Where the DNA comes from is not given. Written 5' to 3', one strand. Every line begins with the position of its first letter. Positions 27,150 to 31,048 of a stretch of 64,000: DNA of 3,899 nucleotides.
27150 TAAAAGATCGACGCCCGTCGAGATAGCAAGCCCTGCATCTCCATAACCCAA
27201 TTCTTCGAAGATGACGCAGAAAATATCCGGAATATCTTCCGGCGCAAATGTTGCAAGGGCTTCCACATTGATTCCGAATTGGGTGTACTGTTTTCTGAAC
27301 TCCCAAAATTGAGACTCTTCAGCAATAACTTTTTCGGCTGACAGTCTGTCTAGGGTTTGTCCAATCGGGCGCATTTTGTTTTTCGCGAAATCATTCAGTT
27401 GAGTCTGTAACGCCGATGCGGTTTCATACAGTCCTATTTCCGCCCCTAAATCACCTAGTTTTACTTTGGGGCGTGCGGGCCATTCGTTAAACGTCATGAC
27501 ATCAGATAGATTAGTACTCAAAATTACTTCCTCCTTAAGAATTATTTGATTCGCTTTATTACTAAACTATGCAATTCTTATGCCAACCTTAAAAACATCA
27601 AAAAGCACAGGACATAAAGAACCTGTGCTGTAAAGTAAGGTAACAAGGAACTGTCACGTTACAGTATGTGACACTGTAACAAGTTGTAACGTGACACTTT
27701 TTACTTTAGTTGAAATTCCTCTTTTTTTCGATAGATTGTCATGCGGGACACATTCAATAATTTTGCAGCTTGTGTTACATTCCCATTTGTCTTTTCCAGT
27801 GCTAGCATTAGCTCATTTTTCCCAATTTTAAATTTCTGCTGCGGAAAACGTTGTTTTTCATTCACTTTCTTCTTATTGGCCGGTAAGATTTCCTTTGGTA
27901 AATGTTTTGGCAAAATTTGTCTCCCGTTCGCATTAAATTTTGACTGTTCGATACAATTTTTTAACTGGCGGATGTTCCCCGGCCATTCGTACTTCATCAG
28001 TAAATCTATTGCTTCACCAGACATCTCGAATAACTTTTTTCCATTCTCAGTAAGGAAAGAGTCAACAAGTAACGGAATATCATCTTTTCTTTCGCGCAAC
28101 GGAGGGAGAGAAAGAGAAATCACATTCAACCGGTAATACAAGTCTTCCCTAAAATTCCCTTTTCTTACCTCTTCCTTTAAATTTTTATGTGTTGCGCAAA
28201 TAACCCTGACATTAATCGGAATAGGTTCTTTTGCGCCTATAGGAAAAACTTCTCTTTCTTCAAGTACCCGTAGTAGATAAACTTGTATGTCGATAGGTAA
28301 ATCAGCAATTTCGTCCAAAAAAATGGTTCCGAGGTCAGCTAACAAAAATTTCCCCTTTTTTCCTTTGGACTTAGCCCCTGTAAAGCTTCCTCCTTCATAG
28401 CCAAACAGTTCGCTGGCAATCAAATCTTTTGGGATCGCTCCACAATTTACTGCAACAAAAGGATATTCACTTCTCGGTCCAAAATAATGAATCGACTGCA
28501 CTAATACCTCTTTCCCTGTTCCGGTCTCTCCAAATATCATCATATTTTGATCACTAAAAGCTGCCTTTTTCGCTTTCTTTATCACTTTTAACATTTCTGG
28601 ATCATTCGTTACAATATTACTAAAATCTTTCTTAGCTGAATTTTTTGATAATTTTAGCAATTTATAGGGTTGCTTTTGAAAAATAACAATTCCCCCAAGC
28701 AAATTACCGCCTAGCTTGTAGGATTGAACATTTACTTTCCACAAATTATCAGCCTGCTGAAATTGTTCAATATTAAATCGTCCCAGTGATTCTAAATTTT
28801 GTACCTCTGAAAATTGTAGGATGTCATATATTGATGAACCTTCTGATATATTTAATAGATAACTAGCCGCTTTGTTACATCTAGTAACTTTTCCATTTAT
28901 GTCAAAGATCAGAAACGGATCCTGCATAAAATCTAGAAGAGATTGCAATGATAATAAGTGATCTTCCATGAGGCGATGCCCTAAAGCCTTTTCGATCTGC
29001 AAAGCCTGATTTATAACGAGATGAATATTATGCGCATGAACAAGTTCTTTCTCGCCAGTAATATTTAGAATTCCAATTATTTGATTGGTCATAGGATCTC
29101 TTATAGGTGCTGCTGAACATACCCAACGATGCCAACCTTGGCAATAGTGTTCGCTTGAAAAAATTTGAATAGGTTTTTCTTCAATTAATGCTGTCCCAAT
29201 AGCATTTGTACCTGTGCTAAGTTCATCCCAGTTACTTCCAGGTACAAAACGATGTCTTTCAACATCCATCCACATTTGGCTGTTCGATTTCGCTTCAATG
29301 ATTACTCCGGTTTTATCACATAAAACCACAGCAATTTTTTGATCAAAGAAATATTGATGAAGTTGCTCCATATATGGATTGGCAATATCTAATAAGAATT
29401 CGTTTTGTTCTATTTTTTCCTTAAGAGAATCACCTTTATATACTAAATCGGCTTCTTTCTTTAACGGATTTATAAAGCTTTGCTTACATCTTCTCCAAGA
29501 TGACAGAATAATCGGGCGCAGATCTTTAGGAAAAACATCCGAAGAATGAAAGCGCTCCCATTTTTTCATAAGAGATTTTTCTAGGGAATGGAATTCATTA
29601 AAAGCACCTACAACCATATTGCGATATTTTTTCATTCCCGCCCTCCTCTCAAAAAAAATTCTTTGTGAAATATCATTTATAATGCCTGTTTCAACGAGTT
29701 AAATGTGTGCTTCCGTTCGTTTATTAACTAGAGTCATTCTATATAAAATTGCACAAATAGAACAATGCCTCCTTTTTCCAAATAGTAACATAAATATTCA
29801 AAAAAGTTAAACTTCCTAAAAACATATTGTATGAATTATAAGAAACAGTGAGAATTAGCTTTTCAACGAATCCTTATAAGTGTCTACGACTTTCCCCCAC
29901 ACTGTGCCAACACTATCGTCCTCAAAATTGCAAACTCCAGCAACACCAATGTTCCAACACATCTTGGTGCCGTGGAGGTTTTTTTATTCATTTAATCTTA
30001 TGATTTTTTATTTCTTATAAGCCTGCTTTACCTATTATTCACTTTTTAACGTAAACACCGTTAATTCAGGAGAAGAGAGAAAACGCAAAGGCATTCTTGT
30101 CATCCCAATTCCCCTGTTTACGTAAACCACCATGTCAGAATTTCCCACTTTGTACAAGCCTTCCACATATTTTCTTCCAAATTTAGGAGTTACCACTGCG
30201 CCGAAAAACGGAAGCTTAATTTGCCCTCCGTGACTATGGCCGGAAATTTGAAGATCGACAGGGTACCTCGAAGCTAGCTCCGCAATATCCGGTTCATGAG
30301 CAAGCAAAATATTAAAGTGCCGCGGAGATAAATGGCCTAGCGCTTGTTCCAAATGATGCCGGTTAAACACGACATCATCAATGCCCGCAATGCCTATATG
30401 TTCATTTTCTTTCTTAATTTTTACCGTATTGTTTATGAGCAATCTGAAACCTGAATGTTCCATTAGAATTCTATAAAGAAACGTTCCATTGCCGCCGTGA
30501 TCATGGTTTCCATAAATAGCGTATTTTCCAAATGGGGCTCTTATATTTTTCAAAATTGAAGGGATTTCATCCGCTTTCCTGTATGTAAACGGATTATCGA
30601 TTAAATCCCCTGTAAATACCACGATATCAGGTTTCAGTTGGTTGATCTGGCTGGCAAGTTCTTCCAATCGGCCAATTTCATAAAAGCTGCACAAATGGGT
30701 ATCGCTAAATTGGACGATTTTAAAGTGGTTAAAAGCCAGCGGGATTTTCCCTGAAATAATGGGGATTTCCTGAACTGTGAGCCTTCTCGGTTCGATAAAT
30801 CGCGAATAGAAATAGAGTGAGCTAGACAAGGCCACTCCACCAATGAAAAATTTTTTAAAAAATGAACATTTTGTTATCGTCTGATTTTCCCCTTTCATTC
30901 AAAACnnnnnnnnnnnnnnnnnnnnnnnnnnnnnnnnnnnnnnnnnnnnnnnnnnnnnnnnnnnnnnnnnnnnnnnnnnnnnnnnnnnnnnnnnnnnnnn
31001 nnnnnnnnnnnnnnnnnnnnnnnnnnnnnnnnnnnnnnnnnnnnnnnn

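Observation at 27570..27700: Complete sigma-54 promoter architecture: -24/-12 element plus three inverted-repeat enhancer sites overlapping the activator gene's 3' end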

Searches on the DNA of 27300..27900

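Call 62: search_rna_families(source=window, start=27300, end=27900, threshold=evalue, max_evalue=1)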
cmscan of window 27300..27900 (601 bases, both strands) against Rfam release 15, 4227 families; matches with E-value up to 1: 1.
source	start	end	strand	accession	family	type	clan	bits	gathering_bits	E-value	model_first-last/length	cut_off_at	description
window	27646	27699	-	RF04151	MIR4387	Gene; miRNA;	CL00144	19.3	84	0.37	1-109/109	no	MIR4387 microRNA precursor family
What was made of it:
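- There is no Rfam match above noise (call 62).
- Tried and rejected: Rfam scan of 27300-27900 (call 62).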

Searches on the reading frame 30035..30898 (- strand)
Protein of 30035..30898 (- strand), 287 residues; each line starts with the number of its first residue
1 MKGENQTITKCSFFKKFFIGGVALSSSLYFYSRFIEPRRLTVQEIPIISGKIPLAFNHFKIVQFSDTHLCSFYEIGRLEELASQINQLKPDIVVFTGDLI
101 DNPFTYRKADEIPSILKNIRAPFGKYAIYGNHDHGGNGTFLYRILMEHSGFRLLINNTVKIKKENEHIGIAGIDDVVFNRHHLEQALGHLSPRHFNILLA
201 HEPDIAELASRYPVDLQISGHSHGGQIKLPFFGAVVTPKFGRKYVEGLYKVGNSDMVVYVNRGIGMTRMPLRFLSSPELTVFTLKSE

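Call 7: search_protein_families(library=pfam, proteins=[window:30035-30898:-])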
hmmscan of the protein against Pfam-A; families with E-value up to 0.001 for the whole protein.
window:30035-30898:- (287 aa): 2 families
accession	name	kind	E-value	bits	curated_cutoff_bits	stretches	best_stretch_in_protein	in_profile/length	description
PF00149.33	Metallophos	-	1.1e-14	55.8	21.5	1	59-224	1-190/191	Calcineurin-like phosphoesterase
PF12850.12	Metallophos_2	-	5.8e-08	33.3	27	1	60-224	2-118/154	Calcineurin-like phosphoesterase superfamily domain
